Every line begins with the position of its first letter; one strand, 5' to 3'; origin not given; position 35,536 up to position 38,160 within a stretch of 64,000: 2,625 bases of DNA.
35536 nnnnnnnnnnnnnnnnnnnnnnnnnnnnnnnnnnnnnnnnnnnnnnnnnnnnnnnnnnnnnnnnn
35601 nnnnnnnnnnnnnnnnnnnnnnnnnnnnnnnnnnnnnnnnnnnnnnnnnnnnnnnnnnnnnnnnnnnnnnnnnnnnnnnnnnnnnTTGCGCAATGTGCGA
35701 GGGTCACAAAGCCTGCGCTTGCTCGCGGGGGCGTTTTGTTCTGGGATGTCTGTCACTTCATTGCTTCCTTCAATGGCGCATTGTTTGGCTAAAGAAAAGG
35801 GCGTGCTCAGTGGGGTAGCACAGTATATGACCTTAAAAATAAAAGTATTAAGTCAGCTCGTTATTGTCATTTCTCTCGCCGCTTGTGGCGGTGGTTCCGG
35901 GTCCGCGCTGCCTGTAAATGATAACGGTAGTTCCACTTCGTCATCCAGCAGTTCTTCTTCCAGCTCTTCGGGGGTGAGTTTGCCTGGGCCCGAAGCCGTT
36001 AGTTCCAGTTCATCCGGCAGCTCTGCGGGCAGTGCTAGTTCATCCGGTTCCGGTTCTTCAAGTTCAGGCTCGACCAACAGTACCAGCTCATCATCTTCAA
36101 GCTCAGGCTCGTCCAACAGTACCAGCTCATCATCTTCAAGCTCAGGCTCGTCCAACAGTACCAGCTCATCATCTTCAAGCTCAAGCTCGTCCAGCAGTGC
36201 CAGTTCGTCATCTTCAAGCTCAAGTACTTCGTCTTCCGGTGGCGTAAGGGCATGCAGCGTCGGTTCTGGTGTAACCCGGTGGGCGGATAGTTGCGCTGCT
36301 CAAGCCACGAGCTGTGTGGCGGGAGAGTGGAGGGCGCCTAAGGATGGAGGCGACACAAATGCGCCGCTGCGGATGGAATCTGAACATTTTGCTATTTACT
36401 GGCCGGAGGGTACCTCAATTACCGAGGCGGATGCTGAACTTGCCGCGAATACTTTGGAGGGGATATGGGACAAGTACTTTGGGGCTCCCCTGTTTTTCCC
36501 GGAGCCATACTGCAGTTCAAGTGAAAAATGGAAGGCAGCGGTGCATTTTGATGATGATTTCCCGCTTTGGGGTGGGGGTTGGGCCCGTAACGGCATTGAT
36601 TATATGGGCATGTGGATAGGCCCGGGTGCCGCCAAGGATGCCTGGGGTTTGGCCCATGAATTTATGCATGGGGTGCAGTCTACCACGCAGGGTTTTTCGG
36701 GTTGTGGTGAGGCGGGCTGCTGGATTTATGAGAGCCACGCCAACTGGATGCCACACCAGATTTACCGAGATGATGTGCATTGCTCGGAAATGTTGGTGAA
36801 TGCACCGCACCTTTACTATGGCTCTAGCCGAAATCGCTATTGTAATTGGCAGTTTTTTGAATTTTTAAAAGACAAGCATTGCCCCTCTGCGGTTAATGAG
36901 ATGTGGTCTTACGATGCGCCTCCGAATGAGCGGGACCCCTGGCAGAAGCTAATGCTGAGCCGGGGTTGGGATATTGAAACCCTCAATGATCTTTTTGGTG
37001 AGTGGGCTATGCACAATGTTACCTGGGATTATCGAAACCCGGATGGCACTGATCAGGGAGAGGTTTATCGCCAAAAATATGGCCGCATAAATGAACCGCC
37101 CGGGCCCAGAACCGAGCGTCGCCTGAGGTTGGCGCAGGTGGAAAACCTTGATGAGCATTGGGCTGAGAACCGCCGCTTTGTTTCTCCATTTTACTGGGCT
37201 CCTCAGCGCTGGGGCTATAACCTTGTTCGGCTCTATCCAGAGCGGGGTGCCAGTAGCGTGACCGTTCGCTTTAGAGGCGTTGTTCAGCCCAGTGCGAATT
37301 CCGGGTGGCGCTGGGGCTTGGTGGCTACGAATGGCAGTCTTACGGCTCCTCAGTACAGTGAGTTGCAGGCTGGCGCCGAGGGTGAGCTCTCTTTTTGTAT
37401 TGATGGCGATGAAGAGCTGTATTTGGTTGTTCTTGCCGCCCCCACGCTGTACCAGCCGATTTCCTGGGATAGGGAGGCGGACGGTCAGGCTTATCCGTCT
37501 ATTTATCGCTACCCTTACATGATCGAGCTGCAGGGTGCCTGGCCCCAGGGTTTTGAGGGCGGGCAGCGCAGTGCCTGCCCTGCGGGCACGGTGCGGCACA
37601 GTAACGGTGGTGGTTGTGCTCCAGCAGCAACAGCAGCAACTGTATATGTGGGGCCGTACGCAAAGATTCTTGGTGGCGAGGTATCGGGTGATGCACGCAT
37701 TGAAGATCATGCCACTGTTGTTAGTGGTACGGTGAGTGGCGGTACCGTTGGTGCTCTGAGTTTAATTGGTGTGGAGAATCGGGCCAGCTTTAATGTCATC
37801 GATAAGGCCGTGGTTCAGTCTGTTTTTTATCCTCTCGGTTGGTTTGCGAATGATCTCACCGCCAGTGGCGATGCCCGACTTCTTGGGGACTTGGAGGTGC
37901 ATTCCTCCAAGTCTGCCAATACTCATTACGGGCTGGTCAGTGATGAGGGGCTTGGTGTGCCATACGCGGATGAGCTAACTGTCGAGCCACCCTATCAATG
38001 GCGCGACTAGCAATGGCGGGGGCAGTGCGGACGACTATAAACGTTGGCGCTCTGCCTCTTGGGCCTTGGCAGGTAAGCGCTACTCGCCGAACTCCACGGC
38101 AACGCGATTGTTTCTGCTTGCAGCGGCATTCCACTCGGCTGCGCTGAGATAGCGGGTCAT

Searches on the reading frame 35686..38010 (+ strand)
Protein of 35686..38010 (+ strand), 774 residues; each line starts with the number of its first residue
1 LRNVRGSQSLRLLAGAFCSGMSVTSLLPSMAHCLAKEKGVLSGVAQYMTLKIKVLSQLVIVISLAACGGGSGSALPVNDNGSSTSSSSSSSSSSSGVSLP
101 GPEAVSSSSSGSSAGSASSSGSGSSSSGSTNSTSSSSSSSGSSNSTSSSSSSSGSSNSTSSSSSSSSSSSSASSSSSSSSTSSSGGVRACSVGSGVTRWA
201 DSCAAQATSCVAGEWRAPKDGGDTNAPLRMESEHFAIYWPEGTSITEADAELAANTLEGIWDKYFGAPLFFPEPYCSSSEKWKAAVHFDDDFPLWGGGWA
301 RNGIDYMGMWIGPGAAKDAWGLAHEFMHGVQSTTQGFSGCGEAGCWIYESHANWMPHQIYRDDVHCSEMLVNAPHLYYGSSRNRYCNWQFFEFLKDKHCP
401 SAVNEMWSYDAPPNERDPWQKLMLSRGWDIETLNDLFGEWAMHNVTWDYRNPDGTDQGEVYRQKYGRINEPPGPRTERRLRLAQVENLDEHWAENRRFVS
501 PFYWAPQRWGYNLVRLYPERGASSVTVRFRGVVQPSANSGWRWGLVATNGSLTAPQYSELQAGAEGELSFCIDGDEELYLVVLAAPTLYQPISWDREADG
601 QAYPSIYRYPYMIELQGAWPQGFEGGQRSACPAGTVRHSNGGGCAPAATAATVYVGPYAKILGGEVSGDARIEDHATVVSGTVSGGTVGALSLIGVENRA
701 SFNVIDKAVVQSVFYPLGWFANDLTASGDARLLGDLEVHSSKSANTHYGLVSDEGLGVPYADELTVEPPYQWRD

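Call 3: search_protein_families(library=pfam, proteins=[window:35686-38010:+], max_evalue=0.1)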
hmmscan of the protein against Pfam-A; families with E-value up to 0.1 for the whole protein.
window:35686-38010:+ (774 aa): 1 family
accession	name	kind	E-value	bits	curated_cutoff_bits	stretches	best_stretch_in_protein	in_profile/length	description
PF19527.4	DUF6055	-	1.3e-69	235.6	27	1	228-621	31-416/417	Family of unknown function (DUF6055)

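Call 4: search_protein_families(library=ncbifam, proteins=[window:35686-38010:+], max_evalue=0.1)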
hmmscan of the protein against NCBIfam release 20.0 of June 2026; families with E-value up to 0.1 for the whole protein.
window:35686-38010:+ (774 aa): 2 families
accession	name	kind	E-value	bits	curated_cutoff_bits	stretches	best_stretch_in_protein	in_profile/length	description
NF040510.1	avirulen_svx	equivalog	6.9e-168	560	625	1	202-755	15-580/601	Svx/AvrXca family virulence/avirulence protein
NF045524.1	MXAN_6640_HExxH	subfamily_domain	1.1e-08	35.2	140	1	322-447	115-245/290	MXAN_6640 family putative metalloprotease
